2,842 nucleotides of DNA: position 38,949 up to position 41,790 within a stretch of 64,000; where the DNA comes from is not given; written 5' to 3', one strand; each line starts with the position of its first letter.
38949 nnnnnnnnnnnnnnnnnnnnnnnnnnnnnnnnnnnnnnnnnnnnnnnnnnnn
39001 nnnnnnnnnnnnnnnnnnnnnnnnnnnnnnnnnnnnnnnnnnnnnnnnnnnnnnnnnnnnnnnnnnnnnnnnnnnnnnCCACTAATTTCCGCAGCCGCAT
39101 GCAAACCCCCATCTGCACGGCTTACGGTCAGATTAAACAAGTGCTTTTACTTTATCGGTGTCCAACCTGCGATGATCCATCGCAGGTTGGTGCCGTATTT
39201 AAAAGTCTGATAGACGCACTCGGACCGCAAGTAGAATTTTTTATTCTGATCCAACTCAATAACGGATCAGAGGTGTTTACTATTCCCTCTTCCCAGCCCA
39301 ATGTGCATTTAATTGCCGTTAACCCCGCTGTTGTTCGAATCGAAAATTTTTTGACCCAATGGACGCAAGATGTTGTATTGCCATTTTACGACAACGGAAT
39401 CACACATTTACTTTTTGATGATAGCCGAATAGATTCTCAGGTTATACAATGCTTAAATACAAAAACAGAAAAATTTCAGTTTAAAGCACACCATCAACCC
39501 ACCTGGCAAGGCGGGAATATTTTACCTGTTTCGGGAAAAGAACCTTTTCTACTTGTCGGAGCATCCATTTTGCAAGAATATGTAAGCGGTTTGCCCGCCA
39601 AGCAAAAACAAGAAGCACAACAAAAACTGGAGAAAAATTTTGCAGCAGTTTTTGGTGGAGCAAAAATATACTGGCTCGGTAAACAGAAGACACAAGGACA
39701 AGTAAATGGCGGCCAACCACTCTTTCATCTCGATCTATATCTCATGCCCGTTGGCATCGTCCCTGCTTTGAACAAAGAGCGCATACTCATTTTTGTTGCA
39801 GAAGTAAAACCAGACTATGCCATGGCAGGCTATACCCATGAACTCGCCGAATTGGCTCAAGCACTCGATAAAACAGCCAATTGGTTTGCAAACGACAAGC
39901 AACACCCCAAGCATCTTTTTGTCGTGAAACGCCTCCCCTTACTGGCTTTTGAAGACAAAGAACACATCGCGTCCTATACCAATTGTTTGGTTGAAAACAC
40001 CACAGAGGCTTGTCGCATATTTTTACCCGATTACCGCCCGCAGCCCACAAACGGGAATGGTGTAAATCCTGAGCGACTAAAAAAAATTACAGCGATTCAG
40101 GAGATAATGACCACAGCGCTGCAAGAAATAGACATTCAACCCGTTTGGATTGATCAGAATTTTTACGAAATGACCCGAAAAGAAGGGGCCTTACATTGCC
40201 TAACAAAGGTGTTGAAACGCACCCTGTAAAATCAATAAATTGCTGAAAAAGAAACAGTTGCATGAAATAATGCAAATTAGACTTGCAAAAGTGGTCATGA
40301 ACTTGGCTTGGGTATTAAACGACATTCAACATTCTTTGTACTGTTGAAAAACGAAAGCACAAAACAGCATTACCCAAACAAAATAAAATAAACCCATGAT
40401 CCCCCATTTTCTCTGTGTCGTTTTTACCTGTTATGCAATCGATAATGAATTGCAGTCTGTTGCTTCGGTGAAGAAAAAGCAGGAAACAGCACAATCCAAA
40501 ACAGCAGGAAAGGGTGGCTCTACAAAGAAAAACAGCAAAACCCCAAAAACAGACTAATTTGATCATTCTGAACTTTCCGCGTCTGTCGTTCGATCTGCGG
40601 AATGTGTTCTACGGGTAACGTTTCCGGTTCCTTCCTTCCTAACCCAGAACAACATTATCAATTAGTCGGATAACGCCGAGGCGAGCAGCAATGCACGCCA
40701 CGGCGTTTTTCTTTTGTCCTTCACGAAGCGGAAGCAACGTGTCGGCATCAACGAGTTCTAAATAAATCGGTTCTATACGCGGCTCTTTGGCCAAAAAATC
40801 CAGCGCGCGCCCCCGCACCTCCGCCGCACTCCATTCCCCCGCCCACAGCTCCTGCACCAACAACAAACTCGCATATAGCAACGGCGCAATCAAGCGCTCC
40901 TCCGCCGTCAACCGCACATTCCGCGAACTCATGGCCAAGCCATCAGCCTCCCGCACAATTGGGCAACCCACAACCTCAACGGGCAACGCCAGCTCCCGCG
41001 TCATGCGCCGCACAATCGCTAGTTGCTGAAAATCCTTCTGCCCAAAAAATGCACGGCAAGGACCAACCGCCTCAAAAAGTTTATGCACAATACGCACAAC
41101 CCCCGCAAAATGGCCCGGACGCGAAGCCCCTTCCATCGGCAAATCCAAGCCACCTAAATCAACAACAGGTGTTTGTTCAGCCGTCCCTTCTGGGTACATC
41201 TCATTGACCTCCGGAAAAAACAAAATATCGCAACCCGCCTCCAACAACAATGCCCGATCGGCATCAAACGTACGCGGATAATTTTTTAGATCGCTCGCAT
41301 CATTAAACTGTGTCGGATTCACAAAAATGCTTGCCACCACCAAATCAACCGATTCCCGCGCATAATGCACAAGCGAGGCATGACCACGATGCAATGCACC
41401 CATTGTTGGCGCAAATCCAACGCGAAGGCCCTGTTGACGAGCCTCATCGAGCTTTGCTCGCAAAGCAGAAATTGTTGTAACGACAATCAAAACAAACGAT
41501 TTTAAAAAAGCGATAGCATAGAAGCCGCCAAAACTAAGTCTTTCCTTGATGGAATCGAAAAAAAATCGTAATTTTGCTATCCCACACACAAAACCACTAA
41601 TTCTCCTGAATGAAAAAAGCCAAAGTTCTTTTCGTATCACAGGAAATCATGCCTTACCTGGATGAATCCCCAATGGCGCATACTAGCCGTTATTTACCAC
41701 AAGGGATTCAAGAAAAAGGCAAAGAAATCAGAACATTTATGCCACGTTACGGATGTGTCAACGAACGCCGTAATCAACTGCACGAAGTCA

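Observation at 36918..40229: Candidate locus: Cys-rich 152-aa protein followed by a divergent PAD/agmatine-deiminase-fold enzyme, opposite an all-helical TPR-like protein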

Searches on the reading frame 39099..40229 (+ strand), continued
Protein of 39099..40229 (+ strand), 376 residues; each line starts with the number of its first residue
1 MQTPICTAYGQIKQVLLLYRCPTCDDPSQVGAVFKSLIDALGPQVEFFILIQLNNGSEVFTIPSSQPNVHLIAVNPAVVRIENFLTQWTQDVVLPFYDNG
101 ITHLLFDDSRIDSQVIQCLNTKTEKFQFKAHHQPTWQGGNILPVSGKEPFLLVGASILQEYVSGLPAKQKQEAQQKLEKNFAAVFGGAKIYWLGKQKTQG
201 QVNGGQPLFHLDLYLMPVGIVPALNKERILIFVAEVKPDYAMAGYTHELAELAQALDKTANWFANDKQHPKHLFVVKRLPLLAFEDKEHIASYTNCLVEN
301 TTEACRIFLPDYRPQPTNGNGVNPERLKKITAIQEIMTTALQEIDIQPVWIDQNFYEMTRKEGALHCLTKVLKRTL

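Call 91: search_protein_families(library=pfam, proteins=[L032:6211-7374:+, L030:3170-3775:+, L031:4186-5214:-, L031:458-1363:+, L031:1374-2426:+, L030:2-1285:-, L026:8193-8987:+, L026:7897-8196:+, L029:7799-9508:+], max_evalue=0.01)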
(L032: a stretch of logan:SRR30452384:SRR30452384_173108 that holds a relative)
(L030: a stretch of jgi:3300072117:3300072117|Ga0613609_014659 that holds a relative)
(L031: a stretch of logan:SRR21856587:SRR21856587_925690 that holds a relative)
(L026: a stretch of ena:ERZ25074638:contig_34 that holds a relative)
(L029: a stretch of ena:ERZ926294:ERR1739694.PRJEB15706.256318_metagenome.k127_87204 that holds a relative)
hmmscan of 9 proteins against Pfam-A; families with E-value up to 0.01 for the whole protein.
L032:6211-7374:+ (387 aa): 0 families

L030:3170-3775:+ (202 aa): 1 family
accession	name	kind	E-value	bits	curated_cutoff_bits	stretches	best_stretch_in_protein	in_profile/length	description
PF00656.27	Peptidase_C14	-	1e-10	42.2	21.4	1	14-141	7-137/233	Caspase domain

L031:4186-5214:- (343 aa): 3 families
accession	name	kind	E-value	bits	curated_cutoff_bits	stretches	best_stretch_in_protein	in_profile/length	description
PF07719.23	TPR_2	-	0.00029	21.2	27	0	71-94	9-32/34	Tetratricopeptide repeat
PF05081.17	AcMNPV_P18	-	0.0083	16.3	25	0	66-115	62-110/157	Autographa californica nuclear polyhedrosis virus (AcMNPV), P18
PF13424.12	TPR_12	-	0.0094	16.6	30.1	0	72-132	12-69/77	Tetratricopeptide repeat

L031:458-1363:+ (301 aa): 3 families
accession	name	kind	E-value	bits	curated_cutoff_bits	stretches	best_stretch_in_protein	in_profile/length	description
PF18144.7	SMODS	-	1.8e-06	28.7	26.5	1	17-147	17-136/164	Second Messenger Oligonucleotide or Dinucleotide Synthetase domain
PF01909.29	NTP_transf_2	-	1e-05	26.3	21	1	32-82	5-47/93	Nucleotidyltransferase domain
PF22980.2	Myb_DNA-bind_8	-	0.0014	18.4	27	1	171-200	18-47/50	Myb-like DNA-binding domain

L031:1374-2426:+ (350 aa): 2 families
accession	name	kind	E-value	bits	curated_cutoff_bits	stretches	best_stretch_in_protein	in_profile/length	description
PF18153.7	Cap15_CD_rec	-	3.3e-15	56.9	31.2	1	4-122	5-121/122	Cap15, cyclic dinucleotide receptor domain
PF12770.12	CHAT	-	3.2e-07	30.5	24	1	180-275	106-201/289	CHAT domain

L030:2-1285:- (428 aa): 2 families
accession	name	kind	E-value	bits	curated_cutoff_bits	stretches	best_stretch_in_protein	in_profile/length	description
PF00515.34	TPR_1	-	0.0017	18.5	27.8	0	358-377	4-23/34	Tetratricopeptide repeat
PF07719.23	TPR_2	-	0.0043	17.5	27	0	357-380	3-26/34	Tetratricopeptide repeat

L026:8193-8987:+ (264 aa): 0 families

L026:7897-8196:+ (99 aa): 0 families

L029:7799-9508:+ (570 aa): 2 families
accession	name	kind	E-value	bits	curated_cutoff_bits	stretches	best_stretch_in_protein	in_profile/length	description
PF18211.6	Csm1_B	-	1.2e-20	73.6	26.4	1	210-301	3-94/94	Csm1 subunit domain B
PF22335.1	Cas10-Cmr2_palm2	-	2e-16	60.7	27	1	497-570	1-68/133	Cas10/Cmr2, second palm domain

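Call 97: search_dna_similar(query=window:39099-40229:+, collection=plasmids, mode=protein, max_evalue=0.001, max_rows=10)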
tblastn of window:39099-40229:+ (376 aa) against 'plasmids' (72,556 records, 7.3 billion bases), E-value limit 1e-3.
Records with a match: 1; places in all: 1; records where one place covers at least 80% of the query: 1.
Best place of each record, by identity: <60% 1.
By first word of the organism name: Vibrio 1.
By predicted mobility (MOB-suite, as given by PLSDB): non-mobilizable 1.
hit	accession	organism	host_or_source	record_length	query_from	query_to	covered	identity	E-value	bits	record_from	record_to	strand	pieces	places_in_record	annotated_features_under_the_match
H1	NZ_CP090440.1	Vibrio maritimus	Skeletonema costatum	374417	1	374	99%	24.9%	3e-17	91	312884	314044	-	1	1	agmatine deiminase family protein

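Call 98: search_dna_similar(query=window:39099-40229:+, collection=phages, mode=protein, max_evalue=0.001, max_rows=10)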
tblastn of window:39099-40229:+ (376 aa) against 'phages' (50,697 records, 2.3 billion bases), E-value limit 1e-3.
No match.

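Call 99: get_annotated_region(hit=H1, flank=7000)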
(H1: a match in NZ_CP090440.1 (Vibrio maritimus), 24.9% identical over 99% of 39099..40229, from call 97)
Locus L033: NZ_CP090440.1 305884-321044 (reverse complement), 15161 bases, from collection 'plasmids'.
description: Vibrio maritimus strain BH16 plasmid unnamed, complete sequence
organism: Vibrio maritimus (NCBI taxid 990268)
taxonomy: Bacteria; Pseudomonadota; Gammaproteobacteria; Vibrionales; Vibrionaceae; Vibrio; Vibrio maritimus
host: -; source: Skeletonema costatum; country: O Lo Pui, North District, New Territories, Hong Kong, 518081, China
typing (MOB-suite, as given by PLSDB): non-mobilizable
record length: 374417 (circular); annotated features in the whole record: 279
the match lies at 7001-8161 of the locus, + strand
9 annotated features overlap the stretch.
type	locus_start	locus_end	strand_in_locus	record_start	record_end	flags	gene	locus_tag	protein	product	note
CDS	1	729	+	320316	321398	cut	-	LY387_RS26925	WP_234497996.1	sel1 repeat family protein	-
CDS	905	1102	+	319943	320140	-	-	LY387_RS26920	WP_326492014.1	GNAT family N-acetyltransferase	-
CDS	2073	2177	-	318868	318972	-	-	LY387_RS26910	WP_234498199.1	bacteriocin immunity protein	GO:0030153 - bacteriocin immunity [Evidence IEA]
CDS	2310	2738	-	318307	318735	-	-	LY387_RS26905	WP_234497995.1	hypothetical protein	-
CDS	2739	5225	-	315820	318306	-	-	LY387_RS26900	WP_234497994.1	S-type pyocin domain-containing protein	-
CDS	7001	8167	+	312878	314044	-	-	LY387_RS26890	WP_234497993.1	agmatine deiminase family protein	-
CDS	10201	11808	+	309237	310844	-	-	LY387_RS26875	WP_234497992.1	DUF1800 domain-containing protein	-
CDS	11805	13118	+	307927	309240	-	-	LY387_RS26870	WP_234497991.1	DUF1501 domain-containing protein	-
CDS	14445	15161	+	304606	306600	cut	-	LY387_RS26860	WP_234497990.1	glycoside hydrolase family 19 protein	GO:0016998 - cell wall macromolecule catabolic process [Evidence IEA]; GO:0006032 - chitin catabolic process [Evidence ...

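Call 101: search_protein_families(library=pfam, proteins=[P0034, P0054, P0059, P0093, P0154, P0063, P0074, P0069, P0126, P0130], max_evalue=0.01)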
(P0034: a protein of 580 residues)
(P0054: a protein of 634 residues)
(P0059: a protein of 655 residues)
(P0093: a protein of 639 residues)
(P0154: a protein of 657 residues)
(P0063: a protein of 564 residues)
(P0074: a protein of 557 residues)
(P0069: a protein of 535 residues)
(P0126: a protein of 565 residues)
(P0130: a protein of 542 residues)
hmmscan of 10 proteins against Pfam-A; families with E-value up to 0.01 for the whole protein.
P0034 (580 aa): 3 families
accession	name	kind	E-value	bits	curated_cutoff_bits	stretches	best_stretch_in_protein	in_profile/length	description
PF13676.11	TIR_2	-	2e-14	54.5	28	1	428-541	1-107/122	TIR domain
PF01582.25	TIR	-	2.1e-06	28.1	21.3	1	429-525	2-98/179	TIR domain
PF04371.20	PAD_porph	-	0.00021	21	25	0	135-213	107-183/321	Porphyromonas-type peptidyl-arginine deiminase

P0054 (634 aa): 0 families

P0059 (655 aa): 0 families

P0093 (639 aa): 0 families

P0154 (657 aa): 0 families

P0063 (564 aa): 2 families
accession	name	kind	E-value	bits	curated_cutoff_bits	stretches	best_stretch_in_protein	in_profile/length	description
PF19964.5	EAD11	-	6.8e-06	26.4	26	1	29-93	17-79/80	Effector-associated domain 11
PF04371.20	PAD_porph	-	0.0049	16.6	25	0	266-354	107-185/321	Porphyromonas-type peptidyl-arginine deiminase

P0074 (557 aa): 0 families

P0069 (535 aa): 0 families

P0126 (565 aa): 0 families

P0130 (542 aa): 0 families

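Call 104: find_encoding_contigs(protein=P0034, flank=6000, max_places=2)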
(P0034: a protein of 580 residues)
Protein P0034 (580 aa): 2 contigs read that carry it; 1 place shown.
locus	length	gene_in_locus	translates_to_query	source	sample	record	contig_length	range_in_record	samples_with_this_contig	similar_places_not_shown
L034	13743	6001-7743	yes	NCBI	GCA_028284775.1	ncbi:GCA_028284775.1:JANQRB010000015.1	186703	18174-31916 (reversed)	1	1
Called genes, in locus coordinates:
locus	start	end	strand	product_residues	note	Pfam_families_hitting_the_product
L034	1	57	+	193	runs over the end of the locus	PF00440:TetR_N, PF21351:TetR_C_41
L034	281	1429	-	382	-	-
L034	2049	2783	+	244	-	PF02585:PIG-L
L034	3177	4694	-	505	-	-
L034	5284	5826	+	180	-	-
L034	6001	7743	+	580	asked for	PF01582:TIR (weak), PF13676:TIR_2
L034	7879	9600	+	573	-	PF13676:TIR_2, PF24817:WD40_WDHD1_1st, PF24814:WD40_Prp19 (faint), PF25174:Beta-prop_THOC3, PF24807:WD40_CDC20-Fz (weak), PF25175:Beta-prop_WDR5, PF23381:Beta-prop_IFT122_1st, PF23414:Beta-prop_EML_2, +4 more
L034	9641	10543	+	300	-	PF00092:VWA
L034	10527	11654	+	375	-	PF00069:Pkinase, PF07714:PK_Tyr_Ser-Thr (weak)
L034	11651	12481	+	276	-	PF13672:PP2C_2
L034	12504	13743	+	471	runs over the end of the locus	-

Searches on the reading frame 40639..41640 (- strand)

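Call 3: search_protein_families(library=pfam, proteins=[window:40639-41640:-], max_evalue=1)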
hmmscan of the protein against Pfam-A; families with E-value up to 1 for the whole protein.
window:40639-41640:- (333 aa): 1 family
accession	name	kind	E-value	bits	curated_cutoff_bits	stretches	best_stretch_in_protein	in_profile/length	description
PF02569.21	Pantoate_ligase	-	2.2e-97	325.9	20.7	1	53-331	2-268/268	Pantoate-beta-alanine ligase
